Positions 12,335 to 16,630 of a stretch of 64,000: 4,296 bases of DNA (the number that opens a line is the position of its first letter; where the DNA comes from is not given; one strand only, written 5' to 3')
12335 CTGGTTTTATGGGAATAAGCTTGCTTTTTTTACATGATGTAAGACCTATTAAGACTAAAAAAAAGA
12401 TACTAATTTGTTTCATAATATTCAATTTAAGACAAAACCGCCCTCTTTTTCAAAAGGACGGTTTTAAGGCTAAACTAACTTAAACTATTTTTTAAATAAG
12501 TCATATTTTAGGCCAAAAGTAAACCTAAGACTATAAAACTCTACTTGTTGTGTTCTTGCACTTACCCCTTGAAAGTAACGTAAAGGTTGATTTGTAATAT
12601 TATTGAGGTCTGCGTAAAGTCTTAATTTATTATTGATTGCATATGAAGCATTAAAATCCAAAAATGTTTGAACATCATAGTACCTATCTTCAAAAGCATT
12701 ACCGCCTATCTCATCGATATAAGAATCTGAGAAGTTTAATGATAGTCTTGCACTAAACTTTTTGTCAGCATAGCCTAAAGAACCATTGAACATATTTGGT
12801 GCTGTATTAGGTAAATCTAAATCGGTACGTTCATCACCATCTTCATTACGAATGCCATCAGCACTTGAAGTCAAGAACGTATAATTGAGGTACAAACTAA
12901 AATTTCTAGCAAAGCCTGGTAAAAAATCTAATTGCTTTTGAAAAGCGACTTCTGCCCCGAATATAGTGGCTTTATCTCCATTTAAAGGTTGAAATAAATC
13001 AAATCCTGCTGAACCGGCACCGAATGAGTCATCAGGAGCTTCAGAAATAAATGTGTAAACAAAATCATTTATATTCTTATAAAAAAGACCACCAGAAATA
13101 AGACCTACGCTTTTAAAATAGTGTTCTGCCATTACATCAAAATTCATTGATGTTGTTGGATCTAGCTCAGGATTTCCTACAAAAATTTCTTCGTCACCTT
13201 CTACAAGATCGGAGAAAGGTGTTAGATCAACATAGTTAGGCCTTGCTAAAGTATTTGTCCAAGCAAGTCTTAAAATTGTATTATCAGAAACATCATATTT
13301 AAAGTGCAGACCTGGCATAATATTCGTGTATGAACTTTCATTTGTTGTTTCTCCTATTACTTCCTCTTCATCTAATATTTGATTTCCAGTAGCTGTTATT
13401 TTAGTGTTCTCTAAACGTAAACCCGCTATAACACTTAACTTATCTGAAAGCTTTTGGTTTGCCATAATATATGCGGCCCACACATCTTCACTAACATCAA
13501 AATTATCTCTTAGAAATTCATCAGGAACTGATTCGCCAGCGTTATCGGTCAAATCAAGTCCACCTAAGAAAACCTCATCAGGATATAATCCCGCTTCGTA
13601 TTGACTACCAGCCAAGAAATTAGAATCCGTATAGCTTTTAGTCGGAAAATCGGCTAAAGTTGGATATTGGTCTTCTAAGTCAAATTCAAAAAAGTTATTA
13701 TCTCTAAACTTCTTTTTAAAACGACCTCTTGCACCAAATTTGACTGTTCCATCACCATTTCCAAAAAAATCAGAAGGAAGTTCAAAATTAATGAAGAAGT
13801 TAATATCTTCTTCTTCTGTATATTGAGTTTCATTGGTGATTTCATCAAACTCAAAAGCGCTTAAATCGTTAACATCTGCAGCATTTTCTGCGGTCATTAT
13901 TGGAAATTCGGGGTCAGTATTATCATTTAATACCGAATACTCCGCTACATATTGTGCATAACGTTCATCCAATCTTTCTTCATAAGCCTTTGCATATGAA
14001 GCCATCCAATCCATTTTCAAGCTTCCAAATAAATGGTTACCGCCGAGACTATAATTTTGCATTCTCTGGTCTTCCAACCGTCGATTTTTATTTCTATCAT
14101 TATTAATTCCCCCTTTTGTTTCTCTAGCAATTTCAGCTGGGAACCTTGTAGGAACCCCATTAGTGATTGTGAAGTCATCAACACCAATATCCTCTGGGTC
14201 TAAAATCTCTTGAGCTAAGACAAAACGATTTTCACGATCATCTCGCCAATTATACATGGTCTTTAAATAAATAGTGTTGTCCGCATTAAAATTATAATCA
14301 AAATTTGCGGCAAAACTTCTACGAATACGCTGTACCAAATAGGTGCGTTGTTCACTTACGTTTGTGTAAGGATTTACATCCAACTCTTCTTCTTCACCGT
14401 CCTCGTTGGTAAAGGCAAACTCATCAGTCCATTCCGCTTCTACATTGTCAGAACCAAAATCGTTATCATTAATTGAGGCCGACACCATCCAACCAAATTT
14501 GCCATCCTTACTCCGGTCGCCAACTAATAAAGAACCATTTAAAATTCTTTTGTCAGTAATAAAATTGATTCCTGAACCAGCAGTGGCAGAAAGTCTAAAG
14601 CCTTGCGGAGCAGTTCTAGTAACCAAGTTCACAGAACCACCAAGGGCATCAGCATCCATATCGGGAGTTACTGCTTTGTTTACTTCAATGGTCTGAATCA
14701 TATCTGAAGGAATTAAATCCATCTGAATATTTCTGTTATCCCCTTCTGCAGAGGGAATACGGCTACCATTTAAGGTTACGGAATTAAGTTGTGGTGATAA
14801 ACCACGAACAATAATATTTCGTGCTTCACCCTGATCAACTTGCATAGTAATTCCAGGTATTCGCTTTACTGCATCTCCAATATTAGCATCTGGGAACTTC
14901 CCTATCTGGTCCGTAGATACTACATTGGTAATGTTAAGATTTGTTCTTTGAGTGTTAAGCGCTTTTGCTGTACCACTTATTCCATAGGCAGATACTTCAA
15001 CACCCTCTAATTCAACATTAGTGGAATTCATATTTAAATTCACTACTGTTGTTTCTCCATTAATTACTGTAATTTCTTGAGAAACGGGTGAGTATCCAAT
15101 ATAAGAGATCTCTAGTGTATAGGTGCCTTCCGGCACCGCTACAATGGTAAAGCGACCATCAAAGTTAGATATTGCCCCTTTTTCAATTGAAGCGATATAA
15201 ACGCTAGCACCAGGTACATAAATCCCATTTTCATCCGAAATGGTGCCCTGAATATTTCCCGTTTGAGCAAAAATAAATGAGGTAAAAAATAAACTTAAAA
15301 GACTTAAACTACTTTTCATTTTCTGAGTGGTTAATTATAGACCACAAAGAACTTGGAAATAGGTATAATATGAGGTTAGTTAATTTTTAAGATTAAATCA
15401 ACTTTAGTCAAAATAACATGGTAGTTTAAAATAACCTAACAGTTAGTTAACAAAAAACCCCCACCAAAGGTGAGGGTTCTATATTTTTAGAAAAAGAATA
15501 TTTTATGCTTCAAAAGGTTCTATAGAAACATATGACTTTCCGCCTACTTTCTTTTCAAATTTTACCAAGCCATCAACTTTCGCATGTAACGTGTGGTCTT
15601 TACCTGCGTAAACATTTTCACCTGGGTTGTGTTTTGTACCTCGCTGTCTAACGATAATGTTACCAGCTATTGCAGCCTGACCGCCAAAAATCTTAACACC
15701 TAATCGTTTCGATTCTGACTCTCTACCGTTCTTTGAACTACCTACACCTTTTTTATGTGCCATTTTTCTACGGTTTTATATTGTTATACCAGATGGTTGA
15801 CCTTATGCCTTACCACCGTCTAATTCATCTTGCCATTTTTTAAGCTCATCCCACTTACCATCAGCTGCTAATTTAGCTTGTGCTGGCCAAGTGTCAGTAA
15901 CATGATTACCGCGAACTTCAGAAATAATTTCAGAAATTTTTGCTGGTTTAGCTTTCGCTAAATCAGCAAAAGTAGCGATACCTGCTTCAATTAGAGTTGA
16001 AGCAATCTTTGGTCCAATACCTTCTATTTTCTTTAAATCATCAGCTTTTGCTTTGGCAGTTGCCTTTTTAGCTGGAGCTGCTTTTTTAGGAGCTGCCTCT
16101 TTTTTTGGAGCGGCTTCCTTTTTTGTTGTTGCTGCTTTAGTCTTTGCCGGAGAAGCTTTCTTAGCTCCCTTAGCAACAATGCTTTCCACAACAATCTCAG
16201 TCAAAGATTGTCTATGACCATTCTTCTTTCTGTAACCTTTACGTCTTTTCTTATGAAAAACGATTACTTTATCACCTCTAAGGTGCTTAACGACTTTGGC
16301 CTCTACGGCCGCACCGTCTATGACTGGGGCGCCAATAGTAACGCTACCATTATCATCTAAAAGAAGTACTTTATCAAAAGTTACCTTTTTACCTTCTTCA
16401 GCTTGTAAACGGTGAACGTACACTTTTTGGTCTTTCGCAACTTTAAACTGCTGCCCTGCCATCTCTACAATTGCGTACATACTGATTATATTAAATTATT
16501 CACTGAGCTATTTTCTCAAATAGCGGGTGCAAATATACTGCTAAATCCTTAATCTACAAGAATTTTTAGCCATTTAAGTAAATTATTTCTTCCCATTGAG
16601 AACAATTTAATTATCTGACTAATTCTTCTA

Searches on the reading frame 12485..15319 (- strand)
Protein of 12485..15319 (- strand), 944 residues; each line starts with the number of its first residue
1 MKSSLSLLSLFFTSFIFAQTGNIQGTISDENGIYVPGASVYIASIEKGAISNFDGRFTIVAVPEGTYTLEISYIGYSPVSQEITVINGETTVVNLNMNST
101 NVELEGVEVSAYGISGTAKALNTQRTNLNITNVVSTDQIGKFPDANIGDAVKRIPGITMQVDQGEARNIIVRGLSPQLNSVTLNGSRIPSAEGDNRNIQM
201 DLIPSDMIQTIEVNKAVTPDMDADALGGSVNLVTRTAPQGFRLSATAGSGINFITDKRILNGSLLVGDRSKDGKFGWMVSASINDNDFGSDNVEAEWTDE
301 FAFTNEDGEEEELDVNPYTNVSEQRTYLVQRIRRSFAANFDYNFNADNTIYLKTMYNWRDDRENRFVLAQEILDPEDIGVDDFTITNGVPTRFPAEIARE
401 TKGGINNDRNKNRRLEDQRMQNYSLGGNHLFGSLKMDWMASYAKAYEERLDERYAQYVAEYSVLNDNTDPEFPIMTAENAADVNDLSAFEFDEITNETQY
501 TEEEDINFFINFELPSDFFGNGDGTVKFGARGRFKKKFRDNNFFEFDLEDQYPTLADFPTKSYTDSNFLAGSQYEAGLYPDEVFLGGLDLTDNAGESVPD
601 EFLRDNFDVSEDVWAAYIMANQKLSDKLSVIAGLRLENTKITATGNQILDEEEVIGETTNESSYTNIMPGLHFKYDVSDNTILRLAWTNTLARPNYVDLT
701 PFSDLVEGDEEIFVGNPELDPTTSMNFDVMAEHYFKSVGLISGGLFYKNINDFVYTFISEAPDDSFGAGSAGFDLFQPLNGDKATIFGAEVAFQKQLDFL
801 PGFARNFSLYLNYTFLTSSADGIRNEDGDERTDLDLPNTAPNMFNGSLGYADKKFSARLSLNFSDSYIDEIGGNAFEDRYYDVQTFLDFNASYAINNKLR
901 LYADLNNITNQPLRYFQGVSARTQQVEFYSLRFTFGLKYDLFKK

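Call 4: search_protein_families(library=pfam, proteins=[window:12485-15319:-], max_evalue=0.01)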
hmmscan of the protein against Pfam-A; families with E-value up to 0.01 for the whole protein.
window:12485-15319:- (944 aa): 6 families
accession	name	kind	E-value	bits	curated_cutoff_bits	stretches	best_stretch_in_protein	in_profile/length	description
PF00593.30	TonB_dep_Rec_b-barrel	-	3.8e-35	123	27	1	453-908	13-436/436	TonB dependent receptor-like, beta-barrel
PF13715.12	CarbopepD_reg_2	-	2e-19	69.8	32.2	1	23-109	1-88/88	CarboxypepD_reg-like domain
PF13620.12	CarboxypepD_reg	-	7.4e-18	65.1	32.3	1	23-97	2-81/82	Carboxypeptidase regulatory-like domain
PF07715.20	Plug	-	3.5e-17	63.3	23.9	1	128-228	6-106/107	TonB-dependent Receptor Plug Domain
PF08308.17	PEGA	-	3.7e-06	27.2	20.8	1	37-100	12-70/71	PEGA domain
PF09430.16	EMC7_beta-sandw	-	0.0006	20.4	26.6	1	38-86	10-60/122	ER membrane protein complex subunit 7, beta-sandwich domain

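Call 5: search_protein_families(library=ncbifam, proteins=[window:12485-15319:-], max_evalue=0.01)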
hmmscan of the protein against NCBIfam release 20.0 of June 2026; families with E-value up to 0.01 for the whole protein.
window:12485-15319:- (944 aa): 9 families
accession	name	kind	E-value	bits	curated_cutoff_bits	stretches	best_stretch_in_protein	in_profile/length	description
TIGR01782.1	TonB-Xanth-Caul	subfamily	8.4e-156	520.6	310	1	104-940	1-867/868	TonB-dependent receptor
TIGR01786.1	TonB-hemlactrns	subfamily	6.1e-21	74.4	323.75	2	441-924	259-695/719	TonB-dependent hemoglobin/transferrin/lactoferrin family receptor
TIGR04056.1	OMP_RagA_SusC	subfamily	4.2e-18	65.1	368.25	1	22-175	2-146/981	SusC/RagA family TonB-linked outer membrane protein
NF010010.0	PRK13483.1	equivalog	1.2e-15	56.5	927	2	604-913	362-638/660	ligand-gated channel protein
TIGR01783.1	TonB-siderophor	subfamily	2.7e-15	56.1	223.5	2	132-353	7-228/649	TonB-dependent siderophore receptor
NF007478.2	PRK10064.1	equivalog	9.9e-15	53.8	745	1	122-283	43-207/663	catecholate siderophore receptor CirA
NF052345.1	S_layer_anammox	exception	1.4e-10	39.3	1400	1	18-133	1310-1430/1596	Kustd1514 family S-layer glycoprotein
NF007926.1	PRK10641.1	equivalog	1.8e-09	36.7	836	1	125-249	42-168/617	TonB-dependent vitamin B12 receptor BtuB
NF038079.1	TonB_sider_MxcH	equivalog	0.00026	19.2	925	1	114-246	120-250/792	TonB-dependent siderophore myxochelin receptor MxcH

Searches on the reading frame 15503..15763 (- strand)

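Call 73: search_protein_families(library=pfam, proteins=[window:15503-15763:-], max_evalue=0.001)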
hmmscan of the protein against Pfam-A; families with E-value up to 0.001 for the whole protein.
window:15503-15763:- (86 aa): 1 family
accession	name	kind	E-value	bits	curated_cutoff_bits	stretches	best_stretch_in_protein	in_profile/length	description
PF01016.24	Ribosomal_L27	-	5.3e-35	119.8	20.5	1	2-81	1-79/79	Ribosomal L27 protein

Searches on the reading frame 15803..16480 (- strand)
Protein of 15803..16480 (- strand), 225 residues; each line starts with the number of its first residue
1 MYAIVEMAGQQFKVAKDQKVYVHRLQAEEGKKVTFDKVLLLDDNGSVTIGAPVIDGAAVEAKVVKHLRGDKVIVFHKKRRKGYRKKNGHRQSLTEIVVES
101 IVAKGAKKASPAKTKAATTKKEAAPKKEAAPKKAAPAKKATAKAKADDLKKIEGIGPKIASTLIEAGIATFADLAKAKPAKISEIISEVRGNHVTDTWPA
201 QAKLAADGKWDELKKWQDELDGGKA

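Call 73: search_protein_families(library=pfam, proteins=[window:15803-16480:-], max_evalue=0.001)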
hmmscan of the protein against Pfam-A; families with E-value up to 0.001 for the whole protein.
window:15803-16480:- (225 aa): 5 families
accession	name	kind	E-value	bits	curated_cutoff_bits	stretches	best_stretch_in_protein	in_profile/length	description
PF00829.26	Ribosomal_L21p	-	8.4e-38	129.1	27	1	1-101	1-99/99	Ribosomal prokaryotic L21 protein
PF14520.12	HHH_5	-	3.4e-09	37.5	27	1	147-186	2-43/57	Helix-hairpin-helix domain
PF11731.14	Cdd1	-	2.7e-05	24.7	25.5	1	144-193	3-52/86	Pathogenicity locus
PF14229.12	DUF4332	-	5.4e-05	23.8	23.2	1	120-190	26-96/122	Domain of unknown function (DUF4332)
PF10391.15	DNA_pol_lambd_f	-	5.6e-05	23.3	29.8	1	149-183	3-37/51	Fingers domain of DNA polymerase lambda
